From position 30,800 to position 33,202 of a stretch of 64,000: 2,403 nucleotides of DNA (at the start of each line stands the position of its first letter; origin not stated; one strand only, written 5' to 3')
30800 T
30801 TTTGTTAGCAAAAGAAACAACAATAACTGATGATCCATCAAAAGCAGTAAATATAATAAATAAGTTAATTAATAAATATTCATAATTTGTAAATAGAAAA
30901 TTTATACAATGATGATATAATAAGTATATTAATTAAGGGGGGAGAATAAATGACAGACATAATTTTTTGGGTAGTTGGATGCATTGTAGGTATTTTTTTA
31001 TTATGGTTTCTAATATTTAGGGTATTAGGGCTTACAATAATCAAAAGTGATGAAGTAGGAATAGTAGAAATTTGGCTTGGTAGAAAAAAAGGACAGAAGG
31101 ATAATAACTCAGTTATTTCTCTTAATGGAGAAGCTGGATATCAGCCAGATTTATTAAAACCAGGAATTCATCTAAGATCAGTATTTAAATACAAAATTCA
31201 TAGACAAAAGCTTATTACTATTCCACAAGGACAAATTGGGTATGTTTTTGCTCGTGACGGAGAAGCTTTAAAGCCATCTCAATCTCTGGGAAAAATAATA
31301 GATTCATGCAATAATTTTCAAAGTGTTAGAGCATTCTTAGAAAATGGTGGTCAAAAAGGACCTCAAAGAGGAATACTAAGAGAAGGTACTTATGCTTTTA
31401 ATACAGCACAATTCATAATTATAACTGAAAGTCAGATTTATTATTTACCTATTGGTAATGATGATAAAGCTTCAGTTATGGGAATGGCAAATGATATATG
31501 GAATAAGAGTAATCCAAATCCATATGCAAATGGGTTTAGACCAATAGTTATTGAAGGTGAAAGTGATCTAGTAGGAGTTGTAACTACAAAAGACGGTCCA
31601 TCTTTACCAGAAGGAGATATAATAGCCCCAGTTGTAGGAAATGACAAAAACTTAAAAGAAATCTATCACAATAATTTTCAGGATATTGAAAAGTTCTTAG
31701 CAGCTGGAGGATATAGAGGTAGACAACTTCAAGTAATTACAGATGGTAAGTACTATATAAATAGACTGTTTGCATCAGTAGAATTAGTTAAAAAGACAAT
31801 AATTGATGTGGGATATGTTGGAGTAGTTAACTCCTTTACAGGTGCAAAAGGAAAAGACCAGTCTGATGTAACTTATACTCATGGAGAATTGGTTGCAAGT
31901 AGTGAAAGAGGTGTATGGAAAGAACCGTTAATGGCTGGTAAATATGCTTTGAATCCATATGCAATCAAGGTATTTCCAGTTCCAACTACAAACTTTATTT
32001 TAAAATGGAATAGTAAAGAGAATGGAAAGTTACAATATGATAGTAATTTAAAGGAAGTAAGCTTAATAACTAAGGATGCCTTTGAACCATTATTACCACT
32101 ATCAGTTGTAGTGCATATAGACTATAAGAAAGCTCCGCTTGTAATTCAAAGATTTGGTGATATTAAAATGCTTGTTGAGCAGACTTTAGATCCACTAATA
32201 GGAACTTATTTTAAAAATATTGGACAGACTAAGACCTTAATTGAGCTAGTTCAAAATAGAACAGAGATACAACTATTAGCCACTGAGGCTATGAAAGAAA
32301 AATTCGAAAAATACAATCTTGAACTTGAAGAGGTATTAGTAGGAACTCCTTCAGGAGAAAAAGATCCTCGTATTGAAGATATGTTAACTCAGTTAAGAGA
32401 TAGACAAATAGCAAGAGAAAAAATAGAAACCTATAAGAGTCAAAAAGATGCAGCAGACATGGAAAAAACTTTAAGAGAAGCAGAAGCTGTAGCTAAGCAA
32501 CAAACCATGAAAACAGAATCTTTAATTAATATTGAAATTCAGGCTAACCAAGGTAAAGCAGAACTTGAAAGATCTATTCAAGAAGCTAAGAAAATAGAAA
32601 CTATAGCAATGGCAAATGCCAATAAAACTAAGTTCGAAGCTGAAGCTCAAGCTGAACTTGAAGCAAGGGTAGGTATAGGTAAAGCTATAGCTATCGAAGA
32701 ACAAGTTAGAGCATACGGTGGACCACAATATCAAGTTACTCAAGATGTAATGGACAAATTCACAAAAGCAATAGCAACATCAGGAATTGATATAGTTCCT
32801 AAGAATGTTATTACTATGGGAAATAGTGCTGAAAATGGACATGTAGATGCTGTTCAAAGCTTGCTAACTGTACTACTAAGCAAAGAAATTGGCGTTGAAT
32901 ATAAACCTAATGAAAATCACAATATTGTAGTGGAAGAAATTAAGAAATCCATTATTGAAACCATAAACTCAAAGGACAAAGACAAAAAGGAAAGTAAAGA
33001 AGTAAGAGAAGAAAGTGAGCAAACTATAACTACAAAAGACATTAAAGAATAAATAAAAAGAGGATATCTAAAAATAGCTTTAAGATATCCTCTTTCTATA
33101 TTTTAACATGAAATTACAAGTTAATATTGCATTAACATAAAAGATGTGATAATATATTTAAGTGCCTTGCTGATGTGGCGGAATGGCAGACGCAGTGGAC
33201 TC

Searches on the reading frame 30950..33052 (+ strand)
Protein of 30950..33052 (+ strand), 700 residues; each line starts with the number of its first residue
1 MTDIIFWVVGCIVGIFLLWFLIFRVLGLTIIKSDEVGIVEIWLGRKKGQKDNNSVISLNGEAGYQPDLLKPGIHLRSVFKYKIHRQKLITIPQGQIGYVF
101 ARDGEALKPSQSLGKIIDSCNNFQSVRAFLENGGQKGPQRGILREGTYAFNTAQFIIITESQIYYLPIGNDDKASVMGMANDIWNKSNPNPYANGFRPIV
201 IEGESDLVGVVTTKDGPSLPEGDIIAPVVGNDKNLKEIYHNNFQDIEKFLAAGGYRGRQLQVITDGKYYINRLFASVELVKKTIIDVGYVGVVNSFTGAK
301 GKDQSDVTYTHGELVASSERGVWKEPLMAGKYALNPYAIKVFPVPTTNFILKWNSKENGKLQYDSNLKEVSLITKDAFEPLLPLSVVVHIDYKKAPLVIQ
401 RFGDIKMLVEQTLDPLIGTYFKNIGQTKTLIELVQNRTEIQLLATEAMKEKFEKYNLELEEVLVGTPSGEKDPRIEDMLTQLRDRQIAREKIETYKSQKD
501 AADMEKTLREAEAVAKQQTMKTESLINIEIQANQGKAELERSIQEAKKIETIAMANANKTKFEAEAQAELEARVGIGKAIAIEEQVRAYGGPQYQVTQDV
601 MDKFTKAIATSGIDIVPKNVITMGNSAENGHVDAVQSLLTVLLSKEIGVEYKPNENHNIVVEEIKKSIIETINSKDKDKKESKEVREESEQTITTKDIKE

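Call 6: search_protein_families(library=pfam, proteins=[window:30950-33052:+], max_evalue=0.01)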
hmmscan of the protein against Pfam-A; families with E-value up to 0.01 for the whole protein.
window:30950-33052:+ (700 aa): 1 family
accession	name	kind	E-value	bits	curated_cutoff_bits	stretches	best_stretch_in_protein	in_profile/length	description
PF01145.31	Band_7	-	1.9e-14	54.6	23.6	1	284-494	2-167/176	SPFH domain / Band 7 family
